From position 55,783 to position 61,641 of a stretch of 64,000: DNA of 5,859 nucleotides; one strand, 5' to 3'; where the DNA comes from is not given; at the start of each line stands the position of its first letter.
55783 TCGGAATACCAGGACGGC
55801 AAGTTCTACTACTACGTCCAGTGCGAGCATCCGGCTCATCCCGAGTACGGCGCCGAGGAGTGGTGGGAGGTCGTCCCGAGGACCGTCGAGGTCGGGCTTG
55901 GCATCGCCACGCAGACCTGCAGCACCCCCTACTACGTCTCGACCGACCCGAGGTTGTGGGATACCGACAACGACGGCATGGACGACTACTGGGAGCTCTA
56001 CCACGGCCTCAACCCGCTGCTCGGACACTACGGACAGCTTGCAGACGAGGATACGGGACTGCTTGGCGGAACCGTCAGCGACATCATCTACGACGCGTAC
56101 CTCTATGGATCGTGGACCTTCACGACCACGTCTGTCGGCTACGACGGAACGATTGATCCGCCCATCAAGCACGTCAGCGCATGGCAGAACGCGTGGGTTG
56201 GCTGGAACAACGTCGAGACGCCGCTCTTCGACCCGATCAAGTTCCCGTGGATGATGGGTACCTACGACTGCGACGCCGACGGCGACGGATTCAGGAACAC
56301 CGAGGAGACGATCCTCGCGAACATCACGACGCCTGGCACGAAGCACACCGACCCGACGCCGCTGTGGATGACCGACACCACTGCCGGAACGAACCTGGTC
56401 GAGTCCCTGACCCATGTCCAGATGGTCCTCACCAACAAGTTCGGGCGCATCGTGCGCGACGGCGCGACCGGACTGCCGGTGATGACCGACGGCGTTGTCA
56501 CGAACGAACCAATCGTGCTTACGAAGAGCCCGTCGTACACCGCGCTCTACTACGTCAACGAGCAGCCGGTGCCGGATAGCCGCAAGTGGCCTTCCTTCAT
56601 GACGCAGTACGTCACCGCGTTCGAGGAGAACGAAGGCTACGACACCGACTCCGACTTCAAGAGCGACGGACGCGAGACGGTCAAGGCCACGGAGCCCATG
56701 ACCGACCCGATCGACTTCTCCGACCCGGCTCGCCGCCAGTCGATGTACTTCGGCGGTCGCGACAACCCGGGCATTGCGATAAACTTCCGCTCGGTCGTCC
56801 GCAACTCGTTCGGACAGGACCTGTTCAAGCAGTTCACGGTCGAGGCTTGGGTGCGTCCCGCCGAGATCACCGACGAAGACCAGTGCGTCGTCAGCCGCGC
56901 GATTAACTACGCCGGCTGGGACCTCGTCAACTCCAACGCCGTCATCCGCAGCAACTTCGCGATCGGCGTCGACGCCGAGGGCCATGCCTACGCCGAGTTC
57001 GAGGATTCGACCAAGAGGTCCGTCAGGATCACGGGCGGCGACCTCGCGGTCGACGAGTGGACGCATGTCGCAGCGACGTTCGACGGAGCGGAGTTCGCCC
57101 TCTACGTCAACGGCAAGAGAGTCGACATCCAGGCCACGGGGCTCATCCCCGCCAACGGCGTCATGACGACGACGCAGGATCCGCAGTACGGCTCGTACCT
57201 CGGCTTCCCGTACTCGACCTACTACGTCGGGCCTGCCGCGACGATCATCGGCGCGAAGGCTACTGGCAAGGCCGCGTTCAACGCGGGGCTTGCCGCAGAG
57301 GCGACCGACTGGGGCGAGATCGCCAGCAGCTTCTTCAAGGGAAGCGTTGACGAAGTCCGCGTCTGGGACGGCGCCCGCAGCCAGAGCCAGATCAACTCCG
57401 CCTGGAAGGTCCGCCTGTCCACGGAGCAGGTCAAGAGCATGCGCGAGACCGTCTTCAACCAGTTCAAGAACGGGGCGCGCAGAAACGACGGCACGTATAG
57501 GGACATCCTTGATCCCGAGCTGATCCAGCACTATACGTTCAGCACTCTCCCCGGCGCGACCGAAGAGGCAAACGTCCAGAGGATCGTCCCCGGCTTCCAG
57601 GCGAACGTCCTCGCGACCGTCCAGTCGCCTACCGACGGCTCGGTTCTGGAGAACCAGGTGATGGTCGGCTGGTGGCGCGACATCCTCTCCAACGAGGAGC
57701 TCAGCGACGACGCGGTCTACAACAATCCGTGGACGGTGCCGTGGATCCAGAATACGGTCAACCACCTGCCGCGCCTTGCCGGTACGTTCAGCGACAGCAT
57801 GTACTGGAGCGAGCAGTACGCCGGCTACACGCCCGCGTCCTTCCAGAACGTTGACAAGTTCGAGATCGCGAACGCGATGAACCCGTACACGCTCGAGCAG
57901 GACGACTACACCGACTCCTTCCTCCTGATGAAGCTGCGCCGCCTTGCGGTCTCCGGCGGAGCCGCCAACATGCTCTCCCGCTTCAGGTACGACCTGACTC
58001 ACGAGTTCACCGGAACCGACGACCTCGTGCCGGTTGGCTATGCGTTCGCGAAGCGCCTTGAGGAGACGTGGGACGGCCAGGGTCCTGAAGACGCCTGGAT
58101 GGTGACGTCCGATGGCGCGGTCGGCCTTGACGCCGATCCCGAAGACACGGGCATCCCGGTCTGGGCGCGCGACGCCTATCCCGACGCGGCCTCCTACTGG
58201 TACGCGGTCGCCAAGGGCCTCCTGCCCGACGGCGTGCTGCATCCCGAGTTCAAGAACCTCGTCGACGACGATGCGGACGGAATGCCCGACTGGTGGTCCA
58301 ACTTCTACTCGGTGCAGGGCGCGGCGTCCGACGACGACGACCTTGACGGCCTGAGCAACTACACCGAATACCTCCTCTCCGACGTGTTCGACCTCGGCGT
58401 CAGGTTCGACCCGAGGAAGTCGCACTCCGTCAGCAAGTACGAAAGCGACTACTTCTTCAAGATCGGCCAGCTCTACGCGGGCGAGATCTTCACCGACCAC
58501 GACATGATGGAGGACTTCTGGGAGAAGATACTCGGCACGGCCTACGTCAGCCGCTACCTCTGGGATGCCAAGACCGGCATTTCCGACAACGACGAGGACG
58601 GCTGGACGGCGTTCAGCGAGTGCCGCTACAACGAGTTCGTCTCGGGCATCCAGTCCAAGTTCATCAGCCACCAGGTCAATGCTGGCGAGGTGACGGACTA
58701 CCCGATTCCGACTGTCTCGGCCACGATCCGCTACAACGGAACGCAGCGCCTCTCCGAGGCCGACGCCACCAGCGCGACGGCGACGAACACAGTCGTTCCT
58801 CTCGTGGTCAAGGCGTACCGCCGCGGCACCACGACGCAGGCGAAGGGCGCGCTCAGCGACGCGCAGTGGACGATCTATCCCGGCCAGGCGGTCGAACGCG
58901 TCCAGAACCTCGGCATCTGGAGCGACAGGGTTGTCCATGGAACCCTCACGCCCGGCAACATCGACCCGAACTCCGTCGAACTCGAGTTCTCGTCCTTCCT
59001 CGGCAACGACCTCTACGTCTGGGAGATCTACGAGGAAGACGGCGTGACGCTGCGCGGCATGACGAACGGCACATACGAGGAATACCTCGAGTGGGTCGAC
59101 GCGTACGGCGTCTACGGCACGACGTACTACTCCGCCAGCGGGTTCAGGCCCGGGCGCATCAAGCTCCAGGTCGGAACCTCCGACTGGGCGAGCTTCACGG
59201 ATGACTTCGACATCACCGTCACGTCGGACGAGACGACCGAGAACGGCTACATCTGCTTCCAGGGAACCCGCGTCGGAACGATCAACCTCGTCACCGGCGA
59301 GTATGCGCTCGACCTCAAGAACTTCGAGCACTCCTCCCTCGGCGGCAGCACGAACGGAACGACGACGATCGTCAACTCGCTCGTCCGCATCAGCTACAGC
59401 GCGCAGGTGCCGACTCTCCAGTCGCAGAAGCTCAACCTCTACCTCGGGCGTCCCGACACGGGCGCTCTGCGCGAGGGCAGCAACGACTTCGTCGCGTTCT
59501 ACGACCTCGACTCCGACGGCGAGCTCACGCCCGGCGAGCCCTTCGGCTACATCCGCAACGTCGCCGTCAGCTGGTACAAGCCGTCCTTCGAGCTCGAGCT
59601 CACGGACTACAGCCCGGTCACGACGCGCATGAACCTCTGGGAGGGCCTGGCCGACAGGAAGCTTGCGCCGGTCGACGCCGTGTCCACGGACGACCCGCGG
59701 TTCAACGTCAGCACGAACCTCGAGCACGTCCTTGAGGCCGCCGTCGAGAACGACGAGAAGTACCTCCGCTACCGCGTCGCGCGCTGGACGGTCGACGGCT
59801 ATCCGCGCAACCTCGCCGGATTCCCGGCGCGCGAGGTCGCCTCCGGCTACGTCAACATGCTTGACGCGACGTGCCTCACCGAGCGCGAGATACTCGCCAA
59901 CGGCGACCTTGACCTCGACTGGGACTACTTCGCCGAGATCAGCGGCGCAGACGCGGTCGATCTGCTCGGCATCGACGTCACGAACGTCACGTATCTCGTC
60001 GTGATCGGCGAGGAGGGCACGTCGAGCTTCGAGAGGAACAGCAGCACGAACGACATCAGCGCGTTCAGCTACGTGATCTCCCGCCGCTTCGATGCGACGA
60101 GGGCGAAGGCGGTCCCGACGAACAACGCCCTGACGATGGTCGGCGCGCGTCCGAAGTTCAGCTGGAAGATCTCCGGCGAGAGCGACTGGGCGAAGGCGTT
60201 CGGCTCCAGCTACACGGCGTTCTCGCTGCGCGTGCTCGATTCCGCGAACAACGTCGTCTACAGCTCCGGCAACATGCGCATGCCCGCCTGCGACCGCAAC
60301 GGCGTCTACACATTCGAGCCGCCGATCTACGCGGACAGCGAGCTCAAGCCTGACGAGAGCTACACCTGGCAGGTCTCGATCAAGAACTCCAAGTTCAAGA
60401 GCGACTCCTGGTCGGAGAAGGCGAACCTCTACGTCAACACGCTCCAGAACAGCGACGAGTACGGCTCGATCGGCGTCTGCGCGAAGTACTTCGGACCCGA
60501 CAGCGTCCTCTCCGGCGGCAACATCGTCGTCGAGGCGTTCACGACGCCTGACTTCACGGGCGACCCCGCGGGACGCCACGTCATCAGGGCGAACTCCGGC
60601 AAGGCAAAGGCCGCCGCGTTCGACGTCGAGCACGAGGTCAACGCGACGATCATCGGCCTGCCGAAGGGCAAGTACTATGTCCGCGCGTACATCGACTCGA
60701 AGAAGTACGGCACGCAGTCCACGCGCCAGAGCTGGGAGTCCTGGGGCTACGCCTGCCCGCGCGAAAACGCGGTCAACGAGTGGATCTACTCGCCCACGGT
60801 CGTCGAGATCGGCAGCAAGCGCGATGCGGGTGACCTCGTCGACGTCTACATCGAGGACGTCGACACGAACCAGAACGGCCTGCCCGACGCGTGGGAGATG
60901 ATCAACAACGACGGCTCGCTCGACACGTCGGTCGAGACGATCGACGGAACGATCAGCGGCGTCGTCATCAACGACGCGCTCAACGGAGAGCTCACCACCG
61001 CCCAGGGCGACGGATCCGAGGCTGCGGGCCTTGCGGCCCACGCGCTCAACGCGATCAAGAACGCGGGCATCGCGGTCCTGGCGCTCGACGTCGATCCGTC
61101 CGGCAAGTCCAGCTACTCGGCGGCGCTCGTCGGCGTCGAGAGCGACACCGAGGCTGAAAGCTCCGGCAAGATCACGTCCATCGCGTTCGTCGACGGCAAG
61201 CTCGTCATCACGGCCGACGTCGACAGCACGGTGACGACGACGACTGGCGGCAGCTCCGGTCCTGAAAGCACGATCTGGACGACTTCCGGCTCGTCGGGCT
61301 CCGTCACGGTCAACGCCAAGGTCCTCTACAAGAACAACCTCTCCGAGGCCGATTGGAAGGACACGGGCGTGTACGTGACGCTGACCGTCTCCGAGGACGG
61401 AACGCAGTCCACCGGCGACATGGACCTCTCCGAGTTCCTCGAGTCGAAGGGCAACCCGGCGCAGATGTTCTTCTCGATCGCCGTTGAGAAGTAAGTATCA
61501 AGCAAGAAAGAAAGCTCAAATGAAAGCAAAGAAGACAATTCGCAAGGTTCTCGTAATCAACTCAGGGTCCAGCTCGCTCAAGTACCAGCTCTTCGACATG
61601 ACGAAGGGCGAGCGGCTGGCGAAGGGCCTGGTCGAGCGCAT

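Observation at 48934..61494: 4186-aa exported megaprotein rich in thrombospondin-type-3-like Ca-binding motifs, with an embedded LamG domain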

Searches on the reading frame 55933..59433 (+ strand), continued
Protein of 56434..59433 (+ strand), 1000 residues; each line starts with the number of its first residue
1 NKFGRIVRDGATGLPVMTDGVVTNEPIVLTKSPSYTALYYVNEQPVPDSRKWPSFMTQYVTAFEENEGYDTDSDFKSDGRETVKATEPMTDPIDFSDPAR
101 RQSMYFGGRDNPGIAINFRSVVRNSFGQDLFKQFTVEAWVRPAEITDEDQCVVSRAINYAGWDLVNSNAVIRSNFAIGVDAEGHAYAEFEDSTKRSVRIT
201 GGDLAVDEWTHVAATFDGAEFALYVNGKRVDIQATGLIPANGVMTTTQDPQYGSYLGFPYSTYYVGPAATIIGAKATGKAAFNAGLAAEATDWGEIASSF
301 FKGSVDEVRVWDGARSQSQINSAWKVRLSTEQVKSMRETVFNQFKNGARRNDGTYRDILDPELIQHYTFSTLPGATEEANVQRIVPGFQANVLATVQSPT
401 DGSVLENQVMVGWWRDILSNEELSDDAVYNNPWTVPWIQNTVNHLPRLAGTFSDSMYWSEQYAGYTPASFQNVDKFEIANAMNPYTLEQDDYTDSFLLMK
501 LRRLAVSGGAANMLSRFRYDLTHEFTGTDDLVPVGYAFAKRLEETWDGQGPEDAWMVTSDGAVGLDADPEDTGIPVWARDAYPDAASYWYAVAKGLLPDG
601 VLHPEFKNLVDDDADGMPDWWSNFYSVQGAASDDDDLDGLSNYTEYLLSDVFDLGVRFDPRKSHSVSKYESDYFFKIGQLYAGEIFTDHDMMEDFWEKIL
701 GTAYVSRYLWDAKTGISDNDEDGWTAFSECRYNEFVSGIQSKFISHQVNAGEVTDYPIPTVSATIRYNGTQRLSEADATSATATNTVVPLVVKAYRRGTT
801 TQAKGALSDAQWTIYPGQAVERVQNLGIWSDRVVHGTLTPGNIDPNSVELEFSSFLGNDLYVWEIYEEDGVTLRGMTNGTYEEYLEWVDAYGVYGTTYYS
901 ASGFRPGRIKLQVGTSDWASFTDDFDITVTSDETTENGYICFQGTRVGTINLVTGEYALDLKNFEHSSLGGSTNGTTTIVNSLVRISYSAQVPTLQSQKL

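Call 47: fold_search(model_id=the predicted structure, library=pdb)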
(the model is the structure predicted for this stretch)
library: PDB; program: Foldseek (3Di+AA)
matches with E <= 10: 1395; with E <= 0.001: 394
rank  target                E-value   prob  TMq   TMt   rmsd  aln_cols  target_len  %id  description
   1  8d8o_B                8.3e-12  1.00  0.15  0.13   5.2       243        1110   13  Cryo-EM structure of substrate unbound PAPP-A (released 2022-09-28)
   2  8a7d_C                3.3e-11  1.00  0.15  0.16   5.1       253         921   15  Partial dimer complex of PAPP-A and its inhibitor STC2 (released 2022-11-02)
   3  7ufg_B                4.8e-11  1.00  0.16  0.13   7.7       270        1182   12  Cryo-EM structure of PAPP-A in complex with IGFBP5 (released 2022-09-28)
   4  8sl1_A                6.4e-11  1.00  0.16  0.18   6.5       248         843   18  Cryo-EM structure of PAPP-A2 (released 2023-11-08)
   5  7ufg_A                6.8e-11  1.00  0.16  0.13   5.3       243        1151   14  Cryo-EM structure of PAPP-A in complex with IGFBP5 (released 2022-09-28)
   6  7y5q_B                9.9e-11  1.00  0.15  0.13   8.2       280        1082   12  Structure of 1:1 PAPP-A.STC2 complex(half map) (released 2023-01-11)
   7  3flp_A                1.2e-10  1.00  0.15  0.57   5.4       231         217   14  Crystal structure of native heptameric SAP-like pentraxin from Limulus polyphemus (released 2009-01-20)
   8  7y5n_C                3.0e-10  1.00  0.16  0.14   5.9       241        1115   14  Structure of 1:1 PAPP-A.ProMBP complex(half map) (released 2023-01-11)
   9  8hgh_A                3.3e-10  1.00  0.15  0.10   8.2       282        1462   13  Structure of 2:2 PAPP-A.STC2 complex (released 2023-01-11)
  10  8hgg_C                6.8e-10  1.00  0.16  0.11   5.0       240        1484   14  Structure of 2:2 PAPP-A.ProMBP complex (released 2023-01-11)
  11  8a7e_C                1.3e-09  1.00  0.15  0.10   5.6       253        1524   14  PAPP-A dimer in complex with its inhibitor STC2 (released 2022-11-02)
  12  9k6u_A                6.2e-09  1.00  0.14  0.55   8.4       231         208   12  Pentraxin Domain of PTX3 Octamer (released 2025-10-22)
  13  4dqa                  6.6e-09  1.00  0.13  0.35   7.6       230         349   18  Crystal structure of a putative carbohydrate binding protein (BACOVA_03559) from Bacteroides ovatus ATCC 8483 at 1.50 A  (released 2012-03-21)
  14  8s50_A                8.7e-09  1.00  0.15  0.58   4.9       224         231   12  Cryo-EM structure of the C terminal region of PTX3 with a section of coiled-coil (released 2025-01-22)
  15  1gnh_A                1.4e-08  1.00  0.16  0.63   5.7       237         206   11  HUMAN C-REACTIVE PROTEIN (released 1997-01-27)
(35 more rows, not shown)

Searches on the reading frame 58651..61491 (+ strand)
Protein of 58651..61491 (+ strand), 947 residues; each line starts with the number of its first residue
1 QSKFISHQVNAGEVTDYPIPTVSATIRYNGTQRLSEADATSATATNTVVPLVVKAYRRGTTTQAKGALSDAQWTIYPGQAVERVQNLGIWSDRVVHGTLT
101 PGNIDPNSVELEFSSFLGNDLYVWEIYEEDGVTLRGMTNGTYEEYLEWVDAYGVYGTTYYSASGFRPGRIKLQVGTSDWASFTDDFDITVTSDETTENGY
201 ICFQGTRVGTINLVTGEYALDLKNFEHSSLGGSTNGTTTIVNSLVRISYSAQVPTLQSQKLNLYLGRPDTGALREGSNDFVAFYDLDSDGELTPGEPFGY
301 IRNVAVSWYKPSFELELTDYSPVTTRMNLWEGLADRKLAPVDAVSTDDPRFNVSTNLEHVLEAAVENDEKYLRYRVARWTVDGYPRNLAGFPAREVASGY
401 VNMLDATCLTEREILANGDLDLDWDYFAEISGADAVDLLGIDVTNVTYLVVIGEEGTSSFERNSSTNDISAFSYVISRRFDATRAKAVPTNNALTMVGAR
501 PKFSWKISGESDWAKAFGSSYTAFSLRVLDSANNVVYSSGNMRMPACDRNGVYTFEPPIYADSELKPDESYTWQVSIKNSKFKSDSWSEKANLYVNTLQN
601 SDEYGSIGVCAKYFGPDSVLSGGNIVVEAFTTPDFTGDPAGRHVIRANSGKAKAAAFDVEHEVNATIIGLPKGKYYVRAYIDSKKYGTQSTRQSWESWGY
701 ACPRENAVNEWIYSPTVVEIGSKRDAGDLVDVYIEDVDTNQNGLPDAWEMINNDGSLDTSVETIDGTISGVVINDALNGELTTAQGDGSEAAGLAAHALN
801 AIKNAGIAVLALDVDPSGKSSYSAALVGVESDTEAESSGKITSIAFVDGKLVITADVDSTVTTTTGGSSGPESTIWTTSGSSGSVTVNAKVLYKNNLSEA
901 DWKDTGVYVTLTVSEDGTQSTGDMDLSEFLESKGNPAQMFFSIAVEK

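Call 58: search_solved_structures(query=A6, max_evalue=1)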
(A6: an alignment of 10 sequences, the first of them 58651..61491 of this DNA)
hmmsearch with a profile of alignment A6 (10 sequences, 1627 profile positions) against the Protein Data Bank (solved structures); distinct sequences matched with E-value up to 1: 15.
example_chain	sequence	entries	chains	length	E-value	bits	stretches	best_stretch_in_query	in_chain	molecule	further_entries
8sl1_A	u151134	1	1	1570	4.9e-09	37.4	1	173-277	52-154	Pappalysin-2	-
4qvs_A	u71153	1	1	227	1.2e-05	26.1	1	216-279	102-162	S-layer domain-containing protein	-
4dqa_A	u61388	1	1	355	0.0002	22.1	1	239-273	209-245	uncharacterized protein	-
8a7d_C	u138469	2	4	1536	0.0012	19.6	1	240-276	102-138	Pappalysin-1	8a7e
7y5n_C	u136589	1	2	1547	0.0012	19.5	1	240-276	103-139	Pappalysin-1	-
7ufg_A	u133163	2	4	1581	0.0012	19.5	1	240-276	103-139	Pappalysin-1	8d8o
8hgg_C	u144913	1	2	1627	0.0013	19.4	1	240-276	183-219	Pappalysin-1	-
7y5q_A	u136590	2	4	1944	0.0019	18.9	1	240-276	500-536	Maltose/maltodextrin-binding periplasmic protein,Pappalysin-1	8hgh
5hon_A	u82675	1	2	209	0.0029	18.3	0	246-272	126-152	Extracellular arabinanase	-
8pvq_A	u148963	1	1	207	0.074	13.6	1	234-295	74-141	Pentraxin-related protein PTX3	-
9k6v_A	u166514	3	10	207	0.074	13.6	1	234-295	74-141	Pentraxin-related protein PTX3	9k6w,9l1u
9k6u_B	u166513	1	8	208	0.075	13.6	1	234-295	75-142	Pentraxin-related protein PTX3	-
9k6n_A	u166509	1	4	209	0.075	13.6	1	234-295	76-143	Pentraxin-related protein PTX3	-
8s50_B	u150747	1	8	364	0.21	12.1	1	234-295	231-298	Pentraxin-related protein PTX3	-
7zl1_B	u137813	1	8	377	0.22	12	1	234-295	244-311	Pentraxin-related protein PTX3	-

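Call 68: predict_structure(alignment_id=A6)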
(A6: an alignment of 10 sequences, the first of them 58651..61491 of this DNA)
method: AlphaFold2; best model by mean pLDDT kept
length: 947 residues; sequences in the alignment: 10
mean_pLDDT: 59.1   pTM: 0.41
mean pLDDT of the five models: 59.1, 58.5, 57.8, 57.7, 56.3
residues with pLDDT >= 90: 19; 70-90: 256; 50-70: 355; < 50: 317
segments of 3 or more residues with pLDDT < 50: 1-4, 37-45, 59-67, 117-137, 152-171, 173-176, 183-186, 231-236, 320-326, 330-369, 385-392, 410-413, 415-440, 461-469, 513-519, 652-659, 705-712, 759-839, 858-882
pLDDT, mean of each block of 10 residues (from residue 1): 48 56 71 53 54 72 44 82 72 65 78 60 44 47 52 41 42 52 55 70 76 78 62 49 74 66 73 71 80 67 61 65 43 35 35 45 48 64 48 58 53 46 47 46 60 56 43 55 73 78 80 46 82 86 62 81 82 81 71 77 77 71 83 75 72 44 77 86 63 75 51 67 61 71 65 61 27 35 41 38 33 30 24 40 53 54 31 31 58 60 65 60 64 57 57
secondary structure, 60 per line:
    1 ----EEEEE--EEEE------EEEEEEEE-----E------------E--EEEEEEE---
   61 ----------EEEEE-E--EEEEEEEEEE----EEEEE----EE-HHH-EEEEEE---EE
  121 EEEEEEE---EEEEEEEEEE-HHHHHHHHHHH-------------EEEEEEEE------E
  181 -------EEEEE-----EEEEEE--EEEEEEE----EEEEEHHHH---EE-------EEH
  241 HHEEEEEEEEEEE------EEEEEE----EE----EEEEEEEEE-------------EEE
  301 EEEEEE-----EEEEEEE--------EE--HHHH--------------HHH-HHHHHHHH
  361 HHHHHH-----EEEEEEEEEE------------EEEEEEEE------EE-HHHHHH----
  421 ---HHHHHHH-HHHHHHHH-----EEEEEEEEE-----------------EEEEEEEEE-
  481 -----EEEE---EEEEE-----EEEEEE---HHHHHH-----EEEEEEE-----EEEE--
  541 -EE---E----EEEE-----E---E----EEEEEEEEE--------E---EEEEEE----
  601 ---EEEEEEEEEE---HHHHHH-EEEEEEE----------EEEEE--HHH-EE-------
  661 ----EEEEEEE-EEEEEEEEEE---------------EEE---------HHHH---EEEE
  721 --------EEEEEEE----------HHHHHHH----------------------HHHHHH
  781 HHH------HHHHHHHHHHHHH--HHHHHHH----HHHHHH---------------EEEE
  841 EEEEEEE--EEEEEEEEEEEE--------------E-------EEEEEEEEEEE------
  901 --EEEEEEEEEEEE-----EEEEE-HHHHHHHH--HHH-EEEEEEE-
elements in order (helices of 4 or more, strands of 3 or more residues): E5-9 E12-15 E22-29 E51-57 E71-75 E80-89 E94-98 E110-115 E119-127 E131-140 H142-152 E166-173 E188-192 E198-203 E206-212 E217-221 H222-225 E243-253 E260-265 E276-284 E298-306 E312-318 H331-334 H353-366 E372-381 E394-401 H411-416 H424-430 H432-439 E445-453 E471-479 E486-489 E493-497 E503-508 H512-517 E523-529 E535-538 E552-555 E570-578 E591-596 E604-613 H617-622 E624-630 E641-645 E665-671 E673-682 E698-700 H710-713 E717-720 E729-735 H746-752 H775-783 H790-802 H805-811 H816-821 E837-847 E850-861 E884-894 E903-914 E920-924 H926-933 E940-946

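Call 71: fold_search(model_id=the predicted structure, library=pdb)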
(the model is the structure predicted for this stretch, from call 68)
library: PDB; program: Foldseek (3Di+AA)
matches with E <= 10: 1804; with E <= 0.001: 77
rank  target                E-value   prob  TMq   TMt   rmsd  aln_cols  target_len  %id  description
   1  7jwb_D                4.9e-06  1.00  0.10  0.22  25.1       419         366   11  SARS CoV2 Spike ectodomain with engineered trimerized VH binder (released 2020-10-07)
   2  8wa2_C                1.8e-05  0.60  0.12  0.08  48.6      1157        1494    8  cryo-EM structure of native mastigonemes isolated from Chlamydomonas reinhardtii at 3.0 angstrom resolution (released 2024-04-10)
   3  9u60_E                3.5e-05  0.28  0.07  0.05  31.1       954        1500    7  C3 convertases zymogen C4b2 in loading state (released 2026-01-14)
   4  8ayh_C                3.7e-05  0.69  0.10  0.14  28.0       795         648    9  Structure of Complement C5 in Complex with small molecule inhibitor and CVF (released 2022-12-21)
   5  8coe_C                3.9e-05  0.96  0.09  0.13  21.9       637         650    8  complement C5 in complex with the LCP0195 nanobody (released 2024-01-03)
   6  8xk1_A                5.1e-05  0.90  0.08  0.09  25.1       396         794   10  Cryo-EM structure of human insulin receptor bound to 4 IGF-I (released 2024-12-25)
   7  9iv8                  5.6e-05  0.94  0.08  0.09  25.2       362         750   10  Cryo-EM structure of human NCX1 in PIP2 diC8 bound state (released 2025-03-19)
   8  7w6b                  5.6e-05  0.38  0.06  0.08  41.9       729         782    9  Crystal Structure of PitA from pilus islet-2 of Streptococcus oralis (released 2022-06-01)
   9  8ave_B                7.3e-05  0.47  0.09  0.13  41.3       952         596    7  Human leptin in complex with the human LEP-R ectodomain fused to a C-terminal trimeric isoleucine GCN4 zipper (2:2 mod (released 2023-04-05)
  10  8kgz_A                9.5e-05  0.99  0.08  0.26  18.0       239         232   12  Crystal structure of single-chain Fv antibody against antigen peptide from SARS-CoV2 S-spike protein (released 2023-11-08)
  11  8ytn                  1.0e-04  0.99  0.08  0.28  18.2       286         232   10  Single-chain Fv antibody of E11 (released 2024-07-03)
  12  9wp9_C                1.2e-04  0.98  0.08  0.26  17.8       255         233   10  Cryo-EM structure of the d18:1 S1P-bound S1PR3 and Gq complex (released 2025-11-26)
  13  8k53_A                1.2e-04  0.38  0.09  0.11  45.0       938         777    8  Structure of the Dimeric Human CNTN2 Ig 1-6-FNIII 1-2 Domain in an Asymmetric State (released 2023-12-06)
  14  7ad6_B                1.4e-04  0.63  0.10  0.13  26.3       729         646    8  Crystal structure of human complement C5 in complex with the K92 bovine knob domain peptide. (released 2021-03-10)
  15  8i5l_E                1.4e-04  1.00  0.09  0.32  17.4       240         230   10  Crystal structure of P domain from norovirus GI.4 capsid protein in complex with broad specificity antibody single-cha (released 2024-01-31)
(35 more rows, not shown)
